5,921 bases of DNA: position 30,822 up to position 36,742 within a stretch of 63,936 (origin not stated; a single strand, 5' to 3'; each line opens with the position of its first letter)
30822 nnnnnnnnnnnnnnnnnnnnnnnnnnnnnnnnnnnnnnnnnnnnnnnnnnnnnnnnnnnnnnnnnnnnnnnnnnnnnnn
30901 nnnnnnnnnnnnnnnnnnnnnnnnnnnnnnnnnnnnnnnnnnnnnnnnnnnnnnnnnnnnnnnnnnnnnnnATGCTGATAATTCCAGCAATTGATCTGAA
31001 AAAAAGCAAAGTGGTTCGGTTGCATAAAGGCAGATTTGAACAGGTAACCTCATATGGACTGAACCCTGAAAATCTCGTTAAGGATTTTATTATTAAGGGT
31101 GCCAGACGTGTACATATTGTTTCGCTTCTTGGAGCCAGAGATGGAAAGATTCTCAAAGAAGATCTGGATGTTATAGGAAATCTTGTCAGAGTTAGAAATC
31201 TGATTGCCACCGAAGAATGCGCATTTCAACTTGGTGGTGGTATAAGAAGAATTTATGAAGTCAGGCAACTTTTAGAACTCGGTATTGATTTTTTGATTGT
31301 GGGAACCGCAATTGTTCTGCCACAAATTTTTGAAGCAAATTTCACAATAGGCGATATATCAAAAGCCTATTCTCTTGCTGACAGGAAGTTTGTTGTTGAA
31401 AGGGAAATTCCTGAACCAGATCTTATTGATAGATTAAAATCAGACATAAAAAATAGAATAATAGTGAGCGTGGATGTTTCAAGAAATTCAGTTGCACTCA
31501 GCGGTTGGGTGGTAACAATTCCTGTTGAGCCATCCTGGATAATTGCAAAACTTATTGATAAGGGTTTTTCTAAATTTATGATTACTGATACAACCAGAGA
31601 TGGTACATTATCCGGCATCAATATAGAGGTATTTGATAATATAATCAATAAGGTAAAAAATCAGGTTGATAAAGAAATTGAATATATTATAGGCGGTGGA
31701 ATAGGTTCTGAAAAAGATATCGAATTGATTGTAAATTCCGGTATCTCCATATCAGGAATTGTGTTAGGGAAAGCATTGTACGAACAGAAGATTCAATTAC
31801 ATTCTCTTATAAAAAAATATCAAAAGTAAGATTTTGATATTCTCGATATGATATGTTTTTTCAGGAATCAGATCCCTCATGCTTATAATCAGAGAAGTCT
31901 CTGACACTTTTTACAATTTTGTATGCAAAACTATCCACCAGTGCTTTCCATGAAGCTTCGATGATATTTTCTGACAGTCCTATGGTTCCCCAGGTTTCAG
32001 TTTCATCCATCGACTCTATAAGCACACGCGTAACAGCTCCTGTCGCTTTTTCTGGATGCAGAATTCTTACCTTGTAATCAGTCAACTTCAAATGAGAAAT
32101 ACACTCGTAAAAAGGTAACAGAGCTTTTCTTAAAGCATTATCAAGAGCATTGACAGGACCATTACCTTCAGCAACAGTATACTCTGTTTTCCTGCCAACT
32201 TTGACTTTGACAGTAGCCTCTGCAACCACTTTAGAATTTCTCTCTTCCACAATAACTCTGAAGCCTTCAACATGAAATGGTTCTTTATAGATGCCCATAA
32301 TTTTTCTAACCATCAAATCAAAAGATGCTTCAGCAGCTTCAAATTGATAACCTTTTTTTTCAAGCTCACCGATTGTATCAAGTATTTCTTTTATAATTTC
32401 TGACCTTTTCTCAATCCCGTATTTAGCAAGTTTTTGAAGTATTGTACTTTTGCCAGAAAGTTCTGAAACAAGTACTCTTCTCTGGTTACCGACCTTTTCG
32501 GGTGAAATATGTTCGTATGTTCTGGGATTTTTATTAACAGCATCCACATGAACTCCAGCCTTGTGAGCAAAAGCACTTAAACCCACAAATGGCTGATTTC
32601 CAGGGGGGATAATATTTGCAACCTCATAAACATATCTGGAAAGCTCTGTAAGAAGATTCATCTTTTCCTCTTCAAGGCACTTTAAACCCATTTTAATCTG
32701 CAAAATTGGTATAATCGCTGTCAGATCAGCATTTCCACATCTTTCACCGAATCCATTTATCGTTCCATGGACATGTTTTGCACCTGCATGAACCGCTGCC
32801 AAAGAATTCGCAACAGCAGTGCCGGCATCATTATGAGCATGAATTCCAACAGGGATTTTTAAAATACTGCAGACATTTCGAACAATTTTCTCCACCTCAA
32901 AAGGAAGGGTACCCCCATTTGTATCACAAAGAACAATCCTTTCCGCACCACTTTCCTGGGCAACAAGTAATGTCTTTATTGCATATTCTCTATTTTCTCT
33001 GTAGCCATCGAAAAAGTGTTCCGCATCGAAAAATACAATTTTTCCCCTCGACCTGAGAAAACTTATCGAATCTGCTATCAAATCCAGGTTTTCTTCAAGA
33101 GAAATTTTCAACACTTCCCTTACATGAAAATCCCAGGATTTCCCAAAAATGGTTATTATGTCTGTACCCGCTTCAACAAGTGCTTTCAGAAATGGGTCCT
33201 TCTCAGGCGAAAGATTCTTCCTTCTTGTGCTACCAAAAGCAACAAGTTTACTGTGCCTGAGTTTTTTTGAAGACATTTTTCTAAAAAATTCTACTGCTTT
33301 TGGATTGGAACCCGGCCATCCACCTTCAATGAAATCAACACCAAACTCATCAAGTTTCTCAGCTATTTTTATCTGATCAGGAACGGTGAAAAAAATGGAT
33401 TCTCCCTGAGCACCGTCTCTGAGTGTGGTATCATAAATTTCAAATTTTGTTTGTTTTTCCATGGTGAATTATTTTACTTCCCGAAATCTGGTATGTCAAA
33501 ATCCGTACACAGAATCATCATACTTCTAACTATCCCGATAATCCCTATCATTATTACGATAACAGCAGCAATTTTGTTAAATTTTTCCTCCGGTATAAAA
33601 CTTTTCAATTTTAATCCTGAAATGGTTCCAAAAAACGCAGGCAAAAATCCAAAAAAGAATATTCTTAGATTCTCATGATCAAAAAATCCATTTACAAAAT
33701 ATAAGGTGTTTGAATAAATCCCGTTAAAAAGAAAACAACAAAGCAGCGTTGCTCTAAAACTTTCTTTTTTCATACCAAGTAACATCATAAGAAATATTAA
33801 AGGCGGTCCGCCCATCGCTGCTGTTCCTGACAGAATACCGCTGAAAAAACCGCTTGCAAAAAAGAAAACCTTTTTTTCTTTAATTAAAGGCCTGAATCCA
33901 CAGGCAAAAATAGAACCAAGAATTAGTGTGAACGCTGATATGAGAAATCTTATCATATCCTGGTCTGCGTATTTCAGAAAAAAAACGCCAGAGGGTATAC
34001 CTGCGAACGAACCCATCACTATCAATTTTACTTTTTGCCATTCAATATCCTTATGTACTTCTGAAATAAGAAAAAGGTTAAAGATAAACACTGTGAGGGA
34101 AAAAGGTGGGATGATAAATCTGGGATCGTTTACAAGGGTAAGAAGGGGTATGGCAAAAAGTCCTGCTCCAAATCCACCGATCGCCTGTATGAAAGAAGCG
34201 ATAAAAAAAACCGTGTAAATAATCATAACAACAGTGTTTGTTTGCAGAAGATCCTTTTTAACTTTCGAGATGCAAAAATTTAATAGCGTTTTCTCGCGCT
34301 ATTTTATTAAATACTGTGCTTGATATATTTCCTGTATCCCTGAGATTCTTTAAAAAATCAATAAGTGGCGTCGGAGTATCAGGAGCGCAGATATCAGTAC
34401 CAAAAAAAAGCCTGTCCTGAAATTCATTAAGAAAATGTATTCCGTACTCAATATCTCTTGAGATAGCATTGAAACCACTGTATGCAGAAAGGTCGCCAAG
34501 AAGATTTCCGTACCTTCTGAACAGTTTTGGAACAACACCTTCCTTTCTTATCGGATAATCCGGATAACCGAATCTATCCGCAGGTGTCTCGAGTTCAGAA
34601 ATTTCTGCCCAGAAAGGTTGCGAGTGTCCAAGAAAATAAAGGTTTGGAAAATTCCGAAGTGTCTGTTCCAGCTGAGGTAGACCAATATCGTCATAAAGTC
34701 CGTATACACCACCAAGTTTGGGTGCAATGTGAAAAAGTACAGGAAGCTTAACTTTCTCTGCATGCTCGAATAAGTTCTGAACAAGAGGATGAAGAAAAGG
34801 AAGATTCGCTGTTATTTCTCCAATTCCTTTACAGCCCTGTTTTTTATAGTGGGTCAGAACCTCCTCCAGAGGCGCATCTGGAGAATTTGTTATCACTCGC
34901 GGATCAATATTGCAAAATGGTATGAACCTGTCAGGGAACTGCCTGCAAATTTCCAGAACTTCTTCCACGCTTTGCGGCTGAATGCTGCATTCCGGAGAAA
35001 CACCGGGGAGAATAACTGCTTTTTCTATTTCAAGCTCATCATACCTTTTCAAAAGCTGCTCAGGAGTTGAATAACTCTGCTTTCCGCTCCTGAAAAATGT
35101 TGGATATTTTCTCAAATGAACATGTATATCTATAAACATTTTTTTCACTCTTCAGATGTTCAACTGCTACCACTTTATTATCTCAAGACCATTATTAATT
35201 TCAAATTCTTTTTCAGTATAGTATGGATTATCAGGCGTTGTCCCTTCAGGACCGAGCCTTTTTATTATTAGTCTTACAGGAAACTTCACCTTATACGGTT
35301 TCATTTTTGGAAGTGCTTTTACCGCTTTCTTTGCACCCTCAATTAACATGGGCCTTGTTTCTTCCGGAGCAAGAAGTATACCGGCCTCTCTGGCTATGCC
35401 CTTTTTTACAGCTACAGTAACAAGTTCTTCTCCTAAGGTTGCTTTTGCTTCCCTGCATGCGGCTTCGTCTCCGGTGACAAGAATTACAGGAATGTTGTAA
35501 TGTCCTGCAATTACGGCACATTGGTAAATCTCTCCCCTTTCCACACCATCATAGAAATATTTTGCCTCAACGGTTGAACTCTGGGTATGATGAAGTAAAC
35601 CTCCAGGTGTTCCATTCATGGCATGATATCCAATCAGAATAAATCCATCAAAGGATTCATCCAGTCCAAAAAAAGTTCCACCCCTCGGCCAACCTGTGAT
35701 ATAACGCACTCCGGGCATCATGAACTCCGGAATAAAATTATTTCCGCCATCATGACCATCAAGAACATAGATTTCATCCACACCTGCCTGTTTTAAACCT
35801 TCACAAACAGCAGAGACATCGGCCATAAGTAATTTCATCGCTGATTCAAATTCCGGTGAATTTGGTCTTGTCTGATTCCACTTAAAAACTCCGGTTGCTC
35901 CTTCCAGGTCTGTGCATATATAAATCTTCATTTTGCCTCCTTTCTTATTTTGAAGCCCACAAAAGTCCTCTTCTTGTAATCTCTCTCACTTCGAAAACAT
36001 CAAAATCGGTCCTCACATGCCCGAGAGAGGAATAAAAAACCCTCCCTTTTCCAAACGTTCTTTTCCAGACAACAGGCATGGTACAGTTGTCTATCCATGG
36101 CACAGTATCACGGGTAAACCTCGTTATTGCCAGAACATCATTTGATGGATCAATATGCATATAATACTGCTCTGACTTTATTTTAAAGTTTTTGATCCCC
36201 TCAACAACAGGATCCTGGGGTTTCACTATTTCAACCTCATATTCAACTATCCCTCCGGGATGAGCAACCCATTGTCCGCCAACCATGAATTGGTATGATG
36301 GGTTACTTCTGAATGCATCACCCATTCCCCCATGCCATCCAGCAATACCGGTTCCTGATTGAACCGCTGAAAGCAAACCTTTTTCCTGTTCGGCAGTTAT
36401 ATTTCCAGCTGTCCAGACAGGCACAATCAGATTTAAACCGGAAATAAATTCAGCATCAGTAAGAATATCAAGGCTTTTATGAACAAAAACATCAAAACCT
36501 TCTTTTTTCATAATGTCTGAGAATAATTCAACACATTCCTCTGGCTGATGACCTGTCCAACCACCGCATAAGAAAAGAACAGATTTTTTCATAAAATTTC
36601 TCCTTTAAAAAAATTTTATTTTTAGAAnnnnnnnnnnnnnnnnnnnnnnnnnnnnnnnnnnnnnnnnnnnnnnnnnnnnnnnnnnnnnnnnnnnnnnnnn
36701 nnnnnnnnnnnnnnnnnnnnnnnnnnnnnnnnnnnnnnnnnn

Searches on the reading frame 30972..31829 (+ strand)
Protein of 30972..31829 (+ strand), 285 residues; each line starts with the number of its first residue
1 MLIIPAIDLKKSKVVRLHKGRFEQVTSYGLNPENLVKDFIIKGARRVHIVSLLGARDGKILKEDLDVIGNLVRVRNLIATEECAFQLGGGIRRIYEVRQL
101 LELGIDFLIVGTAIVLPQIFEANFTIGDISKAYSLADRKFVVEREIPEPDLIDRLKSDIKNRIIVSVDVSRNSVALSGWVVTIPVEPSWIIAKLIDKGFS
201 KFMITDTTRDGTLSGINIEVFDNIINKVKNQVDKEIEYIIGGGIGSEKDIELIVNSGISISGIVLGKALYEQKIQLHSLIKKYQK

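Call 50: search_protein_families(library=pfam, proteins=[window:30972-31829:+], max_evalue=0.000001)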
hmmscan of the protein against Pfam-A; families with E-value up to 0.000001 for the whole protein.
window:30972-31829:+ (285 aa): 1 family
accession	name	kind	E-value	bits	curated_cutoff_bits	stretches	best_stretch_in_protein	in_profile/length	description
PF00977.27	His_biosynth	-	7.6e-45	153.6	23.6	2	128-274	87-227/228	Histidine biosynthesis protein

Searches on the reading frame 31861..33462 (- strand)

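Call 50: search_protein_families(library=pfam, proteins=[window:31861-33462:-], max_evalue=0.000001)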
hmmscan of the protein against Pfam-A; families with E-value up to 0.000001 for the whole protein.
window:31861-33462:- (533 aa): 3 families
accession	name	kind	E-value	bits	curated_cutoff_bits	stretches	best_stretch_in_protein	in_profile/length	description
PF00682.25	HMGL-like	-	4.8e-49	167.5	29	1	7-257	2-242/260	HMGL-like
PF08502.15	LeuA_dimer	-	4.9e-26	91.6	24.9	1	376-513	2-128/131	LeuA allosteric (dimerisation) domain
PF22617.1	HCS_D2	-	2.3e-19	70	27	1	293-369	2-79/82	Homocitrate synthase post-HMGL domain-like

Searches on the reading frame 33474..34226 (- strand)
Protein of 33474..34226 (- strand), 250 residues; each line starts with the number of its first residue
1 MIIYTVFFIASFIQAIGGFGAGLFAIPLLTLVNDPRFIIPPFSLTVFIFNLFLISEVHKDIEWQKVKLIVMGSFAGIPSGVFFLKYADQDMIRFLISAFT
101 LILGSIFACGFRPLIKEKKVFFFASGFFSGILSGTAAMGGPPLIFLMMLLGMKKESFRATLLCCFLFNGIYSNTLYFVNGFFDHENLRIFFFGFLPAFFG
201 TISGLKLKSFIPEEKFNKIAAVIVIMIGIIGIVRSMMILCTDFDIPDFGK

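Call 50: search_protein_families(library=pfam, proteins=[window:33474-34226:-], max_evalue=0.000001)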
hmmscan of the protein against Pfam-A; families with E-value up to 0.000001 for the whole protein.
window:33474-34226:- (250 aa): 1 family
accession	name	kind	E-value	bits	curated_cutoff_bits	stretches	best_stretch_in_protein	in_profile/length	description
PF01925.25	TauE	-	4.5e-30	105.5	32.6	1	6-229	4-235/237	Sulfite exporter TauE/SafE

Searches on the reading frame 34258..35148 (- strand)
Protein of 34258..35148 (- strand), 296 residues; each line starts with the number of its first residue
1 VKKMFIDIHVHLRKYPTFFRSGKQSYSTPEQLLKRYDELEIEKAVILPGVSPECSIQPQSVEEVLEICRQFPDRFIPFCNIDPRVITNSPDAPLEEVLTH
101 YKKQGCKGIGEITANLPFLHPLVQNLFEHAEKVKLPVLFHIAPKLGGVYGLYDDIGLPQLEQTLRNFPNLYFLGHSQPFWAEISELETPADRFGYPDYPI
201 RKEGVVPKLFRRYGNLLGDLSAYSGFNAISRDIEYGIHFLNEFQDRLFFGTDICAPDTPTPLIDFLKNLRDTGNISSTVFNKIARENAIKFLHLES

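Call 50: search_protein_families(library=pfam, proteins=[window:34258-35148:-], max_evalue=0.000001)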
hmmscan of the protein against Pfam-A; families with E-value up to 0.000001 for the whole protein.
window:34258-35148:- (296 aa): 1 family
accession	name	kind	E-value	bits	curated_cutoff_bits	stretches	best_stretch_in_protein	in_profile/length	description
PF04909.20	Amidohydro_2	-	8e-10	39.4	26.4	1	6-294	1-289/289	Amidohydrolase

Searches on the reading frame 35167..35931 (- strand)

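Call 50: search_protein_families(library=pfam, proteins=[window:35167-35931:-], max_evalue=0.000001)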
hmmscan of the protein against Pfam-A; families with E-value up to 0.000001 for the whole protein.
window:35167-35931:- (254 aa): 1 family
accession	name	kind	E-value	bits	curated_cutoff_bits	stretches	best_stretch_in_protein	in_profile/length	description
PF04951.18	Peptidase_M55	-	3.5e-65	220.5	25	1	1-224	1-224/264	D-aminopeptidase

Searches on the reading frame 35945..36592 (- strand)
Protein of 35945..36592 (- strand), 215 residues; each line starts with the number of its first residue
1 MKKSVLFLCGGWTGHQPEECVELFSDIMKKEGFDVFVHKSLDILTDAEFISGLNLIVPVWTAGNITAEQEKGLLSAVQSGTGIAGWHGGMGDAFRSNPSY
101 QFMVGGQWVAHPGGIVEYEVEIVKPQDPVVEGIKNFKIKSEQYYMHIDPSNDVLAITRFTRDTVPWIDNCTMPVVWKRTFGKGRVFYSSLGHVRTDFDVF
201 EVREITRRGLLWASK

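Call 50: search_protein_families(library=pfam, proteins=[window:35945-36592:-], max_evalue=0.000001)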
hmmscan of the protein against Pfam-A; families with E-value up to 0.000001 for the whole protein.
window:35945-36592:- (215 aa): 1 family
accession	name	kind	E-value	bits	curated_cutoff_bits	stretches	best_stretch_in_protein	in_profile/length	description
PF06283.17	ThuA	-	2.8e-45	155.6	33.4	1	5-213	2-209/209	Trehalose utilisation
